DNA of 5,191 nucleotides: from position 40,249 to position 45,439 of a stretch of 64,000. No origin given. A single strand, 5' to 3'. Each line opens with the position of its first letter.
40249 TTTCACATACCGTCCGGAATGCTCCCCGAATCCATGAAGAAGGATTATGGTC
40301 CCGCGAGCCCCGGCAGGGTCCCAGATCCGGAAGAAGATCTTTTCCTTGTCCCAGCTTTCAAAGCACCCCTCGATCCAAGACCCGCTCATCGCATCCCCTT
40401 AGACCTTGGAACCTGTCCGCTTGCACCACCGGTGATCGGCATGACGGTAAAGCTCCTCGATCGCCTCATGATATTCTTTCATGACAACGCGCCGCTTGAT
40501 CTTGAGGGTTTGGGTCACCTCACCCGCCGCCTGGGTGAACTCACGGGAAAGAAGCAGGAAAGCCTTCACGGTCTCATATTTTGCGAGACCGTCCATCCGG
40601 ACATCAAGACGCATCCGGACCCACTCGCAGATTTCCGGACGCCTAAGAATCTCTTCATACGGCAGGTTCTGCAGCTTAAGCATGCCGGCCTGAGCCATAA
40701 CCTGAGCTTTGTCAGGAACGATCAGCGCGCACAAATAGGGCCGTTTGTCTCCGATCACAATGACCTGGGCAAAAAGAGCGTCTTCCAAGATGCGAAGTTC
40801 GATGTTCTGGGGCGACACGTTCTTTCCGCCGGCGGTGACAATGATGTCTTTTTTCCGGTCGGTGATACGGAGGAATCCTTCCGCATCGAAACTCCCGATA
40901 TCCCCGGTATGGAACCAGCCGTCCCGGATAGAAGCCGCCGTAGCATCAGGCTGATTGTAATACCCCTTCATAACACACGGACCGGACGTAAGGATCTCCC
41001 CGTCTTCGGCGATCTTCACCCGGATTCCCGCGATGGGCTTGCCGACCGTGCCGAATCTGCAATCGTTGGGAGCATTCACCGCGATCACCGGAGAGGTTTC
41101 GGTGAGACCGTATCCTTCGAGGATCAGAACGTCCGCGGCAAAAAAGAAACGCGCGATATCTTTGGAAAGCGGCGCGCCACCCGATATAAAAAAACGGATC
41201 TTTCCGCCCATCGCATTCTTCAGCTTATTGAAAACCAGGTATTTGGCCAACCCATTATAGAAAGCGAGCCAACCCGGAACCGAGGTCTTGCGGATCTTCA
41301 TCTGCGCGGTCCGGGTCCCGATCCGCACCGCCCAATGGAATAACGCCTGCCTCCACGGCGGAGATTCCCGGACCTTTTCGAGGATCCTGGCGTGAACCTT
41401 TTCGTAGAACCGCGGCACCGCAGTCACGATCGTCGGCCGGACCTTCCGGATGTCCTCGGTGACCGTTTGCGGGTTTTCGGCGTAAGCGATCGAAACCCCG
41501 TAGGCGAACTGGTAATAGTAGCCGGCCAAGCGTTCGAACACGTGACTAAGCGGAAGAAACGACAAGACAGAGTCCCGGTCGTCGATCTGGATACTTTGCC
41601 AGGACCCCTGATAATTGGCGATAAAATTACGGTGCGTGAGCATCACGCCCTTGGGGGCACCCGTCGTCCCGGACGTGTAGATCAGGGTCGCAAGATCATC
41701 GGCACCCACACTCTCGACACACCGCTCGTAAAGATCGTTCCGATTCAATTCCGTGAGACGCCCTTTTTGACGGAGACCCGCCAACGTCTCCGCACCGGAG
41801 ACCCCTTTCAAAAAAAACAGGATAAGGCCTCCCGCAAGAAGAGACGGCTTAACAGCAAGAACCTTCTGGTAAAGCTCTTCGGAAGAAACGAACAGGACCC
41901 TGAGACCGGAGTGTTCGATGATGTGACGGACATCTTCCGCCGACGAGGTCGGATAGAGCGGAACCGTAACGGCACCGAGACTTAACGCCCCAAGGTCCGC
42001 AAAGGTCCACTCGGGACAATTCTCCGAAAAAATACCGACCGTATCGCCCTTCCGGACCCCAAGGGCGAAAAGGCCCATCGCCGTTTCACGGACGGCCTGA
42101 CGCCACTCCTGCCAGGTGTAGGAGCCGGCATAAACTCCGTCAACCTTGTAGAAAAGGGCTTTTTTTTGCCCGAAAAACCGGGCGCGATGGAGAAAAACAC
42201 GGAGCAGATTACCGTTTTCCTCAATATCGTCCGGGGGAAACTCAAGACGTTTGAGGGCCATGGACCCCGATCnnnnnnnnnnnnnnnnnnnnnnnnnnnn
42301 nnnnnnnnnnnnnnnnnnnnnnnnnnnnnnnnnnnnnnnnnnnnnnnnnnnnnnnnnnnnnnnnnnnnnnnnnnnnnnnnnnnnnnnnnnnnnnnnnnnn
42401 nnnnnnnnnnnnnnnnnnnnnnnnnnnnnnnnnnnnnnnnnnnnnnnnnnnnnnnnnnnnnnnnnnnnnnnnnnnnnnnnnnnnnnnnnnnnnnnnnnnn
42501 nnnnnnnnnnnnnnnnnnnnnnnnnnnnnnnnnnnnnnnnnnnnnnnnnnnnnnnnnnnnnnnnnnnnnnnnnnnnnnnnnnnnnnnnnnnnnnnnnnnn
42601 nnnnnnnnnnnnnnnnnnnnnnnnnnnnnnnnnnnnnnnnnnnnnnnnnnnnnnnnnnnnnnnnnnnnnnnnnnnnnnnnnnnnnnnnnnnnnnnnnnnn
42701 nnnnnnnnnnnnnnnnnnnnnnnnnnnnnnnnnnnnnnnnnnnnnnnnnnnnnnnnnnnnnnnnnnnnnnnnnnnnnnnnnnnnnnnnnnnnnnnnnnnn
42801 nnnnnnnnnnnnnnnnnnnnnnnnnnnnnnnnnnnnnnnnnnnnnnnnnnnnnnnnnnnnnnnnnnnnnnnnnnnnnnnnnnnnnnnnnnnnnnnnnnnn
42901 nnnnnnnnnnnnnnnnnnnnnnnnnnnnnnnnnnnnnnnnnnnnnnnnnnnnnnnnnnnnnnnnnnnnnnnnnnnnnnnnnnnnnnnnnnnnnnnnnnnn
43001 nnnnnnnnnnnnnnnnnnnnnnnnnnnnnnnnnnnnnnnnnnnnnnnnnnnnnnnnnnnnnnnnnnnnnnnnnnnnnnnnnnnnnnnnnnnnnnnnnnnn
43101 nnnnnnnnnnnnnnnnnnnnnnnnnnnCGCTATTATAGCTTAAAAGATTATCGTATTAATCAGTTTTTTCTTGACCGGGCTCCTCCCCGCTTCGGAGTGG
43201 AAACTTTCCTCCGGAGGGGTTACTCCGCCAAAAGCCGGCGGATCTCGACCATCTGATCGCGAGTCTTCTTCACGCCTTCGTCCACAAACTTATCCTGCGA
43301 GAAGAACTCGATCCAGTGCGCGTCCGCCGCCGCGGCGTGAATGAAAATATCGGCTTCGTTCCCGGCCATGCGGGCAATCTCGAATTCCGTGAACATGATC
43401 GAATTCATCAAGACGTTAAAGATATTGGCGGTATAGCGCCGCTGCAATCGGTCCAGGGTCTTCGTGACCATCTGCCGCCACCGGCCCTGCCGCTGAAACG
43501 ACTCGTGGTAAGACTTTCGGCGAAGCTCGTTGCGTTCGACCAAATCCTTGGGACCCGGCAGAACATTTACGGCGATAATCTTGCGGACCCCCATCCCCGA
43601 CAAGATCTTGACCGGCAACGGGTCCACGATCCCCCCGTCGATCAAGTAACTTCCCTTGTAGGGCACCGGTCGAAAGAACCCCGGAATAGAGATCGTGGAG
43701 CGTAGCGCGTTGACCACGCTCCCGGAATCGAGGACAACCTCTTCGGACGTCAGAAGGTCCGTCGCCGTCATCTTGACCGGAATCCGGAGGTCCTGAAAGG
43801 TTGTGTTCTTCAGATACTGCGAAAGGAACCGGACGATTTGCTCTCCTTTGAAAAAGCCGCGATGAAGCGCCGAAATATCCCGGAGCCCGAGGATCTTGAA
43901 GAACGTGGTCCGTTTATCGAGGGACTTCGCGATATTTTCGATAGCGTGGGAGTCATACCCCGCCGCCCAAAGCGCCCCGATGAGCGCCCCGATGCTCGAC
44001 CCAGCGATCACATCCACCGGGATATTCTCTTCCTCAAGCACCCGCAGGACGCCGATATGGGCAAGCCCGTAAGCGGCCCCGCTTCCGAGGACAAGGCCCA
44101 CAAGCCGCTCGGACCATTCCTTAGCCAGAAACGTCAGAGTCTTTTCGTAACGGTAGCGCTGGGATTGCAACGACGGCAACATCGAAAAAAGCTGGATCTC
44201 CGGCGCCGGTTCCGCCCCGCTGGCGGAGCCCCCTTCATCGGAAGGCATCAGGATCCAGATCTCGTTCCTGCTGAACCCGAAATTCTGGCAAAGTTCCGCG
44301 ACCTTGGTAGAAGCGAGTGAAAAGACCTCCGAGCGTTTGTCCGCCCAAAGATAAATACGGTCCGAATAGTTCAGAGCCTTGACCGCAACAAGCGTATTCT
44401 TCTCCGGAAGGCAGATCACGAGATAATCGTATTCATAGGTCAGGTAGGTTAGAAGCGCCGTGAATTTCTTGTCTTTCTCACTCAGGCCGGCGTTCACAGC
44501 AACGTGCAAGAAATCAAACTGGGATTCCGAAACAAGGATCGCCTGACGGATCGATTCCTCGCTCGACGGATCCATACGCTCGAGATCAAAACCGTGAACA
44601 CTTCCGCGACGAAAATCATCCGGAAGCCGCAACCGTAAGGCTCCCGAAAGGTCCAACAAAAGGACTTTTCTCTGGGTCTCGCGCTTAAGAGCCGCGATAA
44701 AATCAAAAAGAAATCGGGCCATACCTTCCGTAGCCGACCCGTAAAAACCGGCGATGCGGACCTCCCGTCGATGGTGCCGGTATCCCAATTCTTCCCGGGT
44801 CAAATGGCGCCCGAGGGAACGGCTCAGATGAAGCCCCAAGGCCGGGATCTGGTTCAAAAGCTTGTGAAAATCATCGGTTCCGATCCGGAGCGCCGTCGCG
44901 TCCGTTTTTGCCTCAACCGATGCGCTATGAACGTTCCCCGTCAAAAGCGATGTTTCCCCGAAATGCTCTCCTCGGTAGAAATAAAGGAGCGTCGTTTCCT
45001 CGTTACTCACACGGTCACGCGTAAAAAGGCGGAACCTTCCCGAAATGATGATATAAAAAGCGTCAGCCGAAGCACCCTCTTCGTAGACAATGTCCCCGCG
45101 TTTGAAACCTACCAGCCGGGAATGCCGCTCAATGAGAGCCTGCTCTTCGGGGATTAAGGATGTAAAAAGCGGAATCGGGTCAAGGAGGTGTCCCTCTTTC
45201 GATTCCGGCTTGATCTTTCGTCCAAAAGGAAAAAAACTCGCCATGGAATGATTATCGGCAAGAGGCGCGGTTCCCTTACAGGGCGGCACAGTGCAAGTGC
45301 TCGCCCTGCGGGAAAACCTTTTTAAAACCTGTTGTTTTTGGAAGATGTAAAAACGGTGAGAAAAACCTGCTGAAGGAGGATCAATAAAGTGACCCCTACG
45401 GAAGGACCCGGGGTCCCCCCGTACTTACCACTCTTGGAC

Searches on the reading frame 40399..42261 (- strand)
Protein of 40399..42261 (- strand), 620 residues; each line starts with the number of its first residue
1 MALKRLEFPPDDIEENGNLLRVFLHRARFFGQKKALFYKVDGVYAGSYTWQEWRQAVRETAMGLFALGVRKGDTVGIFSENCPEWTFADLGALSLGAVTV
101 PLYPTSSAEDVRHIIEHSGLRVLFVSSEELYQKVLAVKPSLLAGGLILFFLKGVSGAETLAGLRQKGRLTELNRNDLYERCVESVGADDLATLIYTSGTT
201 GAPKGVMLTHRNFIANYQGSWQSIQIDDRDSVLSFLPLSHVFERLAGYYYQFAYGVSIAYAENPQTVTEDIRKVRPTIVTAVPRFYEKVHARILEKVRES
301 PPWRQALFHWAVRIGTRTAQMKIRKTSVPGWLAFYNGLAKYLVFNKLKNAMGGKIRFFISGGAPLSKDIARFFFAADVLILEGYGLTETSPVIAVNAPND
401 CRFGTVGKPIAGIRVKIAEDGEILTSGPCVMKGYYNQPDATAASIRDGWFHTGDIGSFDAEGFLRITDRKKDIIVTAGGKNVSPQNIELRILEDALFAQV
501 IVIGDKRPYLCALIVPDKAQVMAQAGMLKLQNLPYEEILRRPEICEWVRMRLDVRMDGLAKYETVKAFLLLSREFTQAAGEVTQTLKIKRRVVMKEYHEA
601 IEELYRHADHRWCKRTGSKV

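Call 14: search_protein_families(library=pfam, proteins=[window:40399-42261:-])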
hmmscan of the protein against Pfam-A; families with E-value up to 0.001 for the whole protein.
window:40399-42261:- (620 aa): 2 families
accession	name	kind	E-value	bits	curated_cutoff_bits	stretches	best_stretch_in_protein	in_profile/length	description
PF00501.34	AMP-binding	-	4.6e-83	279.6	29.9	1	26-435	4-384/384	AMP-binding enzyme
PF23562.2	AMP-binding_C_3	-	1.6e-09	38.7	20.8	1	472-520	2-51/124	AMP-binding enzyme C-terminal domain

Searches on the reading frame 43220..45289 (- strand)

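Call 14: search_protein_families(library=pfam, proteins=[window:43220-45289:-])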
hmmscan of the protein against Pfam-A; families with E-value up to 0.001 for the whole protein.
window:43220-45289:- (689 aa): 2 families
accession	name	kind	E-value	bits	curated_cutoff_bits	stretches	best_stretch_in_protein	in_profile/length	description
PF01734.28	Patatin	-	1.1e-34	120.7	27.7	1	399-563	1-190/191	Patatin-like phospholipase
PF00027.35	cNMP_binding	-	5.9e-20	71.5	27.5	1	62-147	4-88/89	Cyclic nucleotide-binding domain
